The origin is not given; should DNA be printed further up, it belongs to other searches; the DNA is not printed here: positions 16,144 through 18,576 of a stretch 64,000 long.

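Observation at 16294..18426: NHL beta-propeller + Yip1 membrane fusion placed inside an ABC importer operon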

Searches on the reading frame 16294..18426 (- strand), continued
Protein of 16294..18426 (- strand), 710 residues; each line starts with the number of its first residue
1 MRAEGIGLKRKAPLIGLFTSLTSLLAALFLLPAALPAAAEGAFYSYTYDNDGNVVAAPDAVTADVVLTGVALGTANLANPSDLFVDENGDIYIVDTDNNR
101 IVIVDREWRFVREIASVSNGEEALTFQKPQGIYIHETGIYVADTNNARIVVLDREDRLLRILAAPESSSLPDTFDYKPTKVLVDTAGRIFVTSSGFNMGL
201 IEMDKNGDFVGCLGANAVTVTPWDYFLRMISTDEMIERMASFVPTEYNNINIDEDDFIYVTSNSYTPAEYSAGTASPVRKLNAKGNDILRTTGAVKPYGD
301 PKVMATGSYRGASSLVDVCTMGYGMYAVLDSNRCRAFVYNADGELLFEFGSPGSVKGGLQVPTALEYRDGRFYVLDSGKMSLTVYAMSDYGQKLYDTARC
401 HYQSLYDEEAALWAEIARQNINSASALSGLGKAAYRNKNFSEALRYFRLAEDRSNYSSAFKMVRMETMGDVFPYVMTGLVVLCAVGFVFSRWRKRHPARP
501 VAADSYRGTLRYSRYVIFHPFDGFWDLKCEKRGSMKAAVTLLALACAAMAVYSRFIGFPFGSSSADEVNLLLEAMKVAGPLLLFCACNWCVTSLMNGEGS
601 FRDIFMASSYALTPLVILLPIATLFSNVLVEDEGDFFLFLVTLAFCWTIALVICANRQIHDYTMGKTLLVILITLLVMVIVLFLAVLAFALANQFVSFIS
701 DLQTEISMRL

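Call 62: find_encoding_contigs(protein=P0102, flank=10000, max_places=1)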
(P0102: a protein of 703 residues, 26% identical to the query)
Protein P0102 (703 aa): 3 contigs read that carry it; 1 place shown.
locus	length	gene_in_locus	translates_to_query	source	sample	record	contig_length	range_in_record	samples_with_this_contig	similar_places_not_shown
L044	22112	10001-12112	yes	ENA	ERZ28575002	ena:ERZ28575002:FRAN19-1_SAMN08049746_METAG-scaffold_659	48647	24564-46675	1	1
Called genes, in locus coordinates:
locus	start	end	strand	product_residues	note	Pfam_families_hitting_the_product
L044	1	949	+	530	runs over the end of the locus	-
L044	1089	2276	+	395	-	PF03663:Glyco_hydro_76, PF07221:GlcNAc_2-epim (faint), PF07944:Beta-AFase-like_GH127_cat (faint)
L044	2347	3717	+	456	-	PF01547:SBP_bac_1, PF13416:SBP_bac_8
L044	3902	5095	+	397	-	PF03663:Glyco_hydro_76, PF07470:Glyco_hydro_88, PF07944:Beta-AFase-like_GH127_cat (faint), PF06662:C5-epim_C (faint)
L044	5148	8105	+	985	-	PF01547:SBP_bac_1, PF13416:SBP_bac_8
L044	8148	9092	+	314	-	PF00528:BPD_transp_1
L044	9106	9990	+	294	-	PF00528:BPD_transp_1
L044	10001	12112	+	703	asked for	PF01436:NHL (faint), PF07719:TPR_2 (faint), PF00515:TPR_1 (faint), PF13414:TPR_11 (weak), PF13432:TPR_16, PF14559:TPR_19 (weak), PF04893:Yip1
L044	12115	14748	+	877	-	PF18952:DUF5696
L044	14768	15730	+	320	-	PF00528:BPD_transp_1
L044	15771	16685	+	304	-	PF00528:BPD_transp_1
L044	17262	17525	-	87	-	PF02583:Trns_repr_metal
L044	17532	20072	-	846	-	PF00403:HMA, PF00122:E1-E2_ATPase, PF00702:Hydrolase, PF00403:HMA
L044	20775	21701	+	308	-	PF20434:BD-FAE, PF07859:Abhydrolase_3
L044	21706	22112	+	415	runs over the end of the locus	PF16911:PapA_C (weak)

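Call 63: find_encoding_contigs(protein=P0098, flank=10000, max_places=1)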
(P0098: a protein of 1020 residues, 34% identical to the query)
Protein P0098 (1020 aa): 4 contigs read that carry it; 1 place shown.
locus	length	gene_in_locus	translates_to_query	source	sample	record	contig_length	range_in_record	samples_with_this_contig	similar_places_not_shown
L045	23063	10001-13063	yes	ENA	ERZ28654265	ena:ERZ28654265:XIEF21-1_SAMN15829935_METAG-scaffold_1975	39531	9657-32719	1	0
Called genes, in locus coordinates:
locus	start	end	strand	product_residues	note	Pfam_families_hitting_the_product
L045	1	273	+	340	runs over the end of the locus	PF02912:Phe_tRNA-synt_N, PF01409:tRNA-synt_2d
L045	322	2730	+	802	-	PF01588:tRNA_bind, PF03483:B3_4, PF03484:B5, PF17759:tRNA_synthFbeta, PF03147:FDX-ACB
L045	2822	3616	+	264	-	-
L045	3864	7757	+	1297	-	PF25275:Golvesin_C (faint), PF13416:SBP_bac_8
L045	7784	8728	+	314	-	PF00528:BPD_transp_1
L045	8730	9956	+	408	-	PF00528:BPD_transp_1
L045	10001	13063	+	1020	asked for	PF01436:NHL (faint)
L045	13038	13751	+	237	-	PF04893:Yip1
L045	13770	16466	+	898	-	PF18952:DUF5696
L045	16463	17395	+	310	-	PF00528:BPD_transp_1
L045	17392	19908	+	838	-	PF00528:BPD_transp_1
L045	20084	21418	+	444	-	PF01547:SBP_bac_1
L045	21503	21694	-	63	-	-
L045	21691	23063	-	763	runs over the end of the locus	-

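Call 80: search_protein_families(library=pfam, proteins=[L045:17392-19908:+, P0098], max_evalue=0.01)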
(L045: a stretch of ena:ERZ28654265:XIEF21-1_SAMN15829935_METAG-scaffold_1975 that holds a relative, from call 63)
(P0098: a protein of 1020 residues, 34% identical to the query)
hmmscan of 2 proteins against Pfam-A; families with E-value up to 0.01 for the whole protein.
L045:17392-19908:+ (838 aa): 6 families
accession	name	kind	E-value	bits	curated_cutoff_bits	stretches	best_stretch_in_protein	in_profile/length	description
PF00528.27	BPD_transp_1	-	3e-11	43.8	26.4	1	697-827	66-178/184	Binding-protein-dependent transport system inner membrane component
PF25317.1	SAM_SMF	-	4.9e-05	24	27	0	309-346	19-55/65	SMF/DprA SAM domain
PF14493.12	HTH_40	-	0.0016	19.1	27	0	328-424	6-86/89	Helix-turn-helix domain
PF02796.21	HTH_7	-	0.0036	17.9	23.8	0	499-523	5-29/45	Helix-turn-helix domain of resolvase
PF07261.16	DnaB_2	-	0.0057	16.8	22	0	343-402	4-64/74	Replication initiation and membrane attachment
PF02637.23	GatB_Yqey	-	0.0087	16.4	27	0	348-389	37-78/148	GatB domain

P0098 (1020 aa): 3 families
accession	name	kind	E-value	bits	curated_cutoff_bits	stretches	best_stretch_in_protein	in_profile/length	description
PF01436.27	NHL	-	9.2e-10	38.5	20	1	629-654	1-26/28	NHL repeat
PF13432.12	TPR_16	-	0.00028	21.7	32.7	1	914-961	10-57/65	Tetratricopeptide repeat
PF13648.12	Lipocalin_4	-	0.00095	20.4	22.4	1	178-245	2-74/89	Lipocalin-like domain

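Call 85: fold_search(model_id=the predicted structure, library=pdb)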
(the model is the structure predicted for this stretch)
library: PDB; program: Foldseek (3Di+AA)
matches with E <= 10: 1386; with E <= 0.001: 287
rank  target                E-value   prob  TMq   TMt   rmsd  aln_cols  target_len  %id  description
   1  8j72_B                3.1e-17  1.00  0.34  0.82   5.3       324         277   20  Crystal structure of mammalian Trim71 in complex with lncRNA Trincr1 (released 2024-03-06)
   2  6fq3_A                8.9e-17  1.00  0.34  0.61   4.3       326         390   18  Crystal structure of Danio rerio Lin41 filamin-NHL domains in complex with lin-29A 5'UTR 13mer RNA (released 2018-05-09)
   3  6xg7                  9.4e-17  1.00  0.35  0.81   4.2       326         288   20  1.3 A Resolution Structure of the of the NHL Repeat Region of D. melanogaster Thin (released 2020-12-16)
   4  6fpt_B                1.0e-16  1.00  0.35  0.62   4.4       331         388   18  Crystal structure of Danio rerio Lin41 filamin-NHL domains (released 2018-05-09)
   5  8j72_A                2.0e-16  1.00  0.34  0.83   4.2       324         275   19  Crystal structure of mammalian Trim71 in complex with lncRNA Trincr1 (released 2024-03-06)
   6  6fpt_A                2.8e-16  1.00  0.35  0.61   4.4       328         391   18  Crystal structure of Danio rerio Lin41 filamin-NHL domains (released 2018-05-09)
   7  7qrx_A                2.9e-16  1.00  0.34  0.82   4.7       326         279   20  Crystal structure of NHL domain of TRIM71 (released 2022-05-04)
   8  6d69                  6.1e-16  1.00  0.34  0.79   4.4       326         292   21  Crystal Structure of the NHL Repeat Region of D. melanogaster Thin (released 2019-04-24)
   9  9jur                  6.4e-16  1.00  0.33  0.80   4.5       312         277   20  Crystal Structure of NHL domain of human E3 ubiquitin-protein ligase TRIM71 (released 2025-04-30)
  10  1q7f_B                4.1e-14  1.00  0.33  0.77   4.5       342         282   18  Brain Tumor NHL domain (released 2003-10-21)
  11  1q7f_A                8.1e-14  1.00  0.33  0.78   4.1       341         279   17  Brain Tumor NHL domain (released 2003-10-21)
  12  7b96_A                1.2e-13  1.00  0.32  0.77   5.3       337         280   18  NHL domain of human TRIM2 (released 2022-01-12)
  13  7qrv_B                1.6e-13  1.00  0.32  0.78   5.4       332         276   19  Crystal structure of NHL domain of TRIM2 (full C-terminal) (released 2022-05-04)
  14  7qrv_D                2.2e-13  1.00  0.34  0.80   4.9       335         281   18  Crystal structure of NHL domain of TRIM2 (full C-terminal) (released 2022-05-04)
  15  4zlr_A                2.3e-13  1.00  0.33  0.78   4.8       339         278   16  Structure of the Brat-NHL domain bound to consensus RNA motif (released 2015-11-11)
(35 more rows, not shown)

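Call 90: list_cluster_members(proteins=[P0001, P0002, P0003, P0020, P0023, P0037, P0050, P0062, P0071, P0081])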
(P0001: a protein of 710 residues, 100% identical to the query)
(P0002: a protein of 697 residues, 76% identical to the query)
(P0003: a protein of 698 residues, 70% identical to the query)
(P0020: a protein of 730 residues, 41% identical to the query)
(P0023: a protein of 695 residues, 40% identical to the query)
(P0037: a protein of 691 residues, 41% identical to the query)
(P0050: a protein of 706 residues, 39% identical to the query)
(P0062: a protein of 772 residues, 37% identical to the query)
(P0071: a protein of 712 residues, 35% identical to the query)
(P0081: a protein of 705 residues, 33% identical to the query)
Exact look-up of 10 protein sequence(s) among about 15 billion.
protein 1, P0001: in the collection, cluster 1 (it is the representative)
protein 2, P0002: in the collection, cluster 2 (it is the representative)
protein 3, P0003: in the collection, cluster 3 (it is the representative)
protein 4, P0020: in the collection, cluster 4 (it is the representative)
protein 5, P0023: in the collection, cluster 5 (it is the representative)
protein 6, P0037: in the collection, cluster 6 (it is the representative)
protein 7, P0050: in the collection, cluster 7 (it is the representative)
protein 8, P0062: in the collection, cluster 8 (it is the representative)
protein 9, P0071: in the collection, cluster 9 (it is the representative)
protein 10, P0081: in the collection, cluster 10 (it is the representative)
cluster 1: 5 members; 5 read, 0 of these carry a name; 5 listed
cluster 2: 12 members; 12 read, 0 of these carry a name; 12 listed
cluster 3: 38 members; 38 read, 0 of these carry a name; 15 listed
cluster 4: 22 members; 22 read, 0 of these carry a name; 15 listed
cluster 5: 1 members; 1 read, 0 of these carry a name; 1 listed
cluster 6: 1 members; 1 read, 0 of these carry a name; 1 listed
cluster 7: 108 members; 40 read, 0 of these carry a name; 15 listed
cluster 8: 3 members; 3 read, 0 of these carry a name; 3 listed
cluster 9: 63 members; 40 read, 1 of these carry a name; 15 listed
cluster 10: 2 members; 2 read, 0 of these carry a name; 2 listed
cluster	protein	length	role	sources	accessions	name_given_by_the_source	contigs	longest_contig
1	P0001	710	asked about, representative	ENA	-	-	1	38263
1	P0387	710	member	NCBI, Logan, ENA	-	-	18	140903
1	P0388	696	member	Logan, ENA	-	-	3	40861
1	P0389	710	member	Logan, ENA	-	-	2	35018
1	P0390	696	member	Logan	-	-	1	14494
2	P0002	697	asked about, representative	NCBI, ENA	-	-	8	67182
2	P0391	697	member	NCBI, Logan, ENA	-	-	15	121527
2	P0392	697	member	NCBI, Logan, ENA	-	-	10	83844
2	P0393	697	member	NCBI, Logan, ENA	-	-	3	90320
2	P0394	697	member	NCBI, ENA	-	-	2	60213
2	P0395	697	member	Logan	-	-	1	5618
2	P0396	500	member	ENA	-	-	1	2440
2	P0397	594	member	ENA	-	-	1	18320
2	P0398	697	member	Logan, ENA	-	-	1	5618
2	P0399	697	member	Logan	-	-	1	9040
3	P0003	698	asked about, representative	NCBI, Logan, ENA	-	-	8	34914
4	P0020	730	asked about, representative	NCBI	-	-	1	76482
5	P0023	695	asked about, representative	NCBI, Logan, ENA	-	-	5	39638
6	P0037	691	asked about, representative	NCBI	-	-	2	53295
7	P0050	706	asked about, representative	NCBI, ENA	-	-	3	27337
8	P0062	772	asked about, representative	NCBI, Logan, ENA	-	-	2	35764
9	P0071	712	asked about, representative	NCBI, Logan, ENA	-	-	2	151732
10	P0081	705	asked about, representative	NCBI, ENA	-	-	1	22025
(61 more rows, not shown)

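Call 95: search_dna_similar(query=window:16294-18426:-, collection=plasmids, mode=protein, max_rows=10)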
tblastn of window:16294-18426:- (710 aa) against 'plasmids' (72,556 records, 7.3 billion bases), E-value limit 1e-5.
Records with a match: 6; places in all: 12; records where one place covers at least 80% of the query: 2.
Best place of each record, by identity: <60% 6.
By first word of the organism name: Butyrivibrio 1; Paenibacillus 1; Candidatus 1; Priestia 1; Brevibacillus 1; Bacillus 1.
By predicted mobility (MOB-suite, as given by PLSDB): non-mobilizable 5; mobilizable 1.
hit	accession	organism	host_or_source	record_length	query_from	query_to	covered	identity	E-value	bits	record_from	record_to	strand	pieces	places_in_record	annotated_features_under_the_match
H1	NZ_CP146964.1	Butyrivibrio fibrisolvens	Bovinae,Bovine rumen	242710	80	709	85%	36.5%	1e-87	351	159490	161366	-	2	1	NHL repeat-containing protein | YIP1 family protein | DUF5696 domain-containing protein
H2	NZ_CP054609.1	Paenibacillus cellulosilyticus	cell culture,soil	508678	77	709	89%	31.4%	1e-65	244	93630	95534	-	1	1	YIP1 family protein | DUF5696 domain-containing protein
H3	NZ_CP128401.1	Candidatus Chlorohelix allophototropha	Single colony of Candidatus Chlorohelix ...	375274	76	377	43%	26.0%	8e-14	83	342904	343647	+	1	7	SMP-30/gluconolactonase/LRE family protein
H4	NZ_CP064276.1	Priestia megaterium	cell culture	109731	77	214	19%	32.2%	4e-6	58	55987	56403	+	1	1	peptidyl-alpha-hydroxyglycine alpha-amidating lyase family protein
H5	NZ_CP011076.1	Brevibacillus laterosporus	Oryza sativa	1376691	73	204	19%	32.8%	5e-8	65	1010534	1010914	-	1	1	none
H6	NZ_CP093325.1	Bacillus sp. N5-665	whole organism,peat soil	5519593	71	201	18%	32.4%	1e-7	63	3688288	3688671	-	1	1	none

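Call 96: get_annotated_region(hit=H1, flank=12000)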
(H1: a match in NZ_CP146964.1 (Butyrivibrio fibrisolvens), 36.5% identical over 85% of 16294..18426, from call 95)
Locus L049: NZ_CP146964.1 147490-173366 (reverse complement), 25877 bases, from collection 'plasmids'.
description: Butyrivibrio fibrisolvens strain D1 plasmid pNP243, complete sequence
organism: Butyrivibrio fibrisolvens (NCBI taxid 831)
taxonomy: Bacteria; Bacillota; Clostridia; Lachnospirales; Lachnospiraceae; Butyrivibrio; Butyrivibrio fibrisolvens
host: -; source: Bovinae,Bovine rumen; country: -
typing (MOB-suite, as given by PLSDB): non-mobilizable
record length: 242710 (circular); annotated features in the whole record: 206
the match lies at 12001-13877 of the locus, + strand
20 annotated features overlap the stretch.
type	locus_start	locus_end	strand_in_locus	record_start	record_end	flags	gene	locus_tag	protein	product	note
CDS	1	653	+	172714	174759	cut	-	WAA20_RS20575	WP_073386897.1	UvrD-helicase domain-containing protein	-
CDS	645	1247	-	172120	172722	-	-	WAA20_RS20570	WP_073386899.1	hypothetical protein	-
CDS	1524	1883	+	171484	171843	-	-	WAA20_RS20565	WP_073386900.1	hypothetical protein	-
CDS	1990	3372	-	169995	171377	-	-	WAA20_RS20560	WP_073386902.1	response regulator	GO:0000160 - phosphorelay signal transduction system [Evidence IEA]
CDS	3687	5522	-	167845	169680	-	-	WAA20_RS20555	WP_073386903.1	histidine kinase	GO:0000160 - phosphorelay signal transduction system [Evidence IEA]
CDS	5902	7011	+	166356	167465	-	-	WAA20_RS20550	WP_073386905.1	glycoside hydrolase family 43 protein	-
CDS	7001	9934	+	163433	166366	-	-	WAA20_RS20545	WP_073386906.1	extracellular solute-binding protein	-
CDS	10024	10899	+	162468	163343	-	-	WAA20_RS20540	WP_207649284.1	sugar ABC transporter permease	-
CDS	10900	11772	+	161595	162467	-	-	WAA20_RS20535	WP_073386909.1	carbohydrate ABC transporter permease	GO:0008643 - carbohydrate transport [Evidence IEA]; GO:0055085 - transmembrane transport [Evidence IEA]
CDS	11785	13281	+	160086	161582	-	-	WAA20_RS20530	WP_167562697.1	NHL repeat-containing protein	-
CDS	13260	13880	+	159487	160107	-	-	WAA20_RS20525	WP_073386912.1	YIP1 family protein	-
CDS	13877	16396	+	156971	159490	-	-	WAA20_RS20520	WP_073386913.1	DUF5696 domain-containing protein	-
CDS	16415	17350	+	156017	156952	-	-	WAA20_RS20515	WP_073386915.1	sugar ABC transporter permease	-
CDS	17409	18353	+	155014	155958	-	-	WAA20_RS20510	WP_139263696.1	carbohydrate ABC transporter permease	GO:0008643 - carbohydrate transport [Evidence IEA]; GO:0055085 - transmembrane transport [Evidence IEA]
CDS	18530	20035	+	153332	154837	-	-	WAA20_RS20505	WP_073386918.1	extracellular solute-binding protein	-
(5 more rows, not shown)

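Call 97: get_annotated_region(hit=H2, flank=12000)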
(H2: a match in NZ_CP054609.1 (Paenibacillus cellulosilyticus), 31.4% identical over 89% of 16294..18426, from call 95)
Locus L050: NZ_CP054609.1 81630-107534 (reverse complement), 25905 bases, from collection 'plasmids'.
description: Paenibacillus cellulosilyticus strain KACC 14175 plasmid unnamed1, complete sequence
organism: Paenibacillus cellulosilyticus (NCBI taxid 375489)
taxonomy: Bacteria; Bacillota; Bacilli; Bacillales; Paenibacillaceae; Paenibacillus; Paenibacillus cellulosilyticus
host: -; source: cell culture,soil; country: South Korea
typing (MOB-suite, as given by PLSDB): non-mobilizable
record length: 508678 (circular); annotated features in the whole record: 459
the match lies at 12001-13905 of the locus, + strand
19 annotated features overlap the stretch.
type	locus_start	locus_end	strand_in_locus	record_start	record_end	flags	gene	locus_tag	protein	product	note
CDS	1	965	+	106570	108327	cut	-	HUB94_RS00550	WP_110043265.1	DAK2 domain-containing protein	-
CDS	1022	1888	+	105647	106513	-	-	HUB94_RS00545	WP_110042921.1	DegV family protein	-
CDS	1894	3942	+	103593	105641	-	recG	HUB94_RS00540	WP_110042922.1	ATP-dependent DNA helicase RecG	GO:0006310 - DNA recombination [Evidence IEA]; GO:0006281 - DNA repair [Evidence IEA]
CDS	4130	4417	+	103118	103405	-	-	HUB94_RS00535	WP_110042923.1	stage VI sporulation protein F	-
CDS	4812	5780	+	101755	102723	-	-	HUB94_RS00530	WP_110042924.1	aldo/keto reductase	-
CDS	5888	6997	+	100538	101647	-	ugpC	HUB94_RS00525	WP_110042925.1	sn-glycerol-3-phosphate ABC transporter ATP-binding protein UgpC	-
CDS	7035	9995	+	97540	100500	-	-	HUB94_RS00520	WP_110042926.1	extracellular solute-binding protein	-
CDS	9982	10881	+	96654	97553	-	-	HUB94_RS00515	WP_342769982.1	sugar ABC transporter permease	-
CDS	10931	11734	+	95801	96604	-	-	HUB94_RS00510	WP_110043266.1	carbohydrate ABC transporter permease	GO:0008643 - carbohydrate transport [Evidence IEA]; GO:0055085 - transmembrane transport [Evidence IEA]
CDS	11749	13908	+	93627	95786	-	-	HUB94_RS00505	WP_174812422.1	YIP1 family protein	-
CDS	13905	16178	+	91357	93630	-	-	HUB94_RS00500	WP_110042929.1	DUF5696 domain-containing protein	-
CDS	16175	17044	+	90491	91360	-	-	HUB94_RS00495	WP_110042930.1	sugar ABC transporter permease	-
CDS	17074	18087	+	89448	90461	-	-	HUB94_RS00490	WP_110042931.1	carbohydrate ABC transporter permease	GO:0008643 - carbohydrate transport [Evidence IEA]; GO:0055085 - transmembrane transport [Evidence IEA]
CDS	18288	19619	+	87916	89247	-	-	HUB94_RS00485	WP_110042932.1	LLM class flavin-dependent oxidoreductase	-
CDS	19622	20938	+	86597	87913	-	-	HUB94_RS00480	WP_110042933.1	LLM class flavin-dependent oxidoreductase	-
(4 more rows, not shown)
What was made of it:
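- On CUT1 binding-protein-dependent ABC importer (operon context): A UgpC-type ATPase is in the operon in P. cellulosilyticus (call 97).
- Closest known: CUT1-family ABC sugar importers. Same: As is usual in Firmicutes, the ATPase is normally encoded elsewhere, but it is in the operon in P. cellulosilyticus (call 97).
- In P. cellulosilyticus a UgpC/MsmX-type ATPase gene immediately precedes the giant SBP (call 97).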
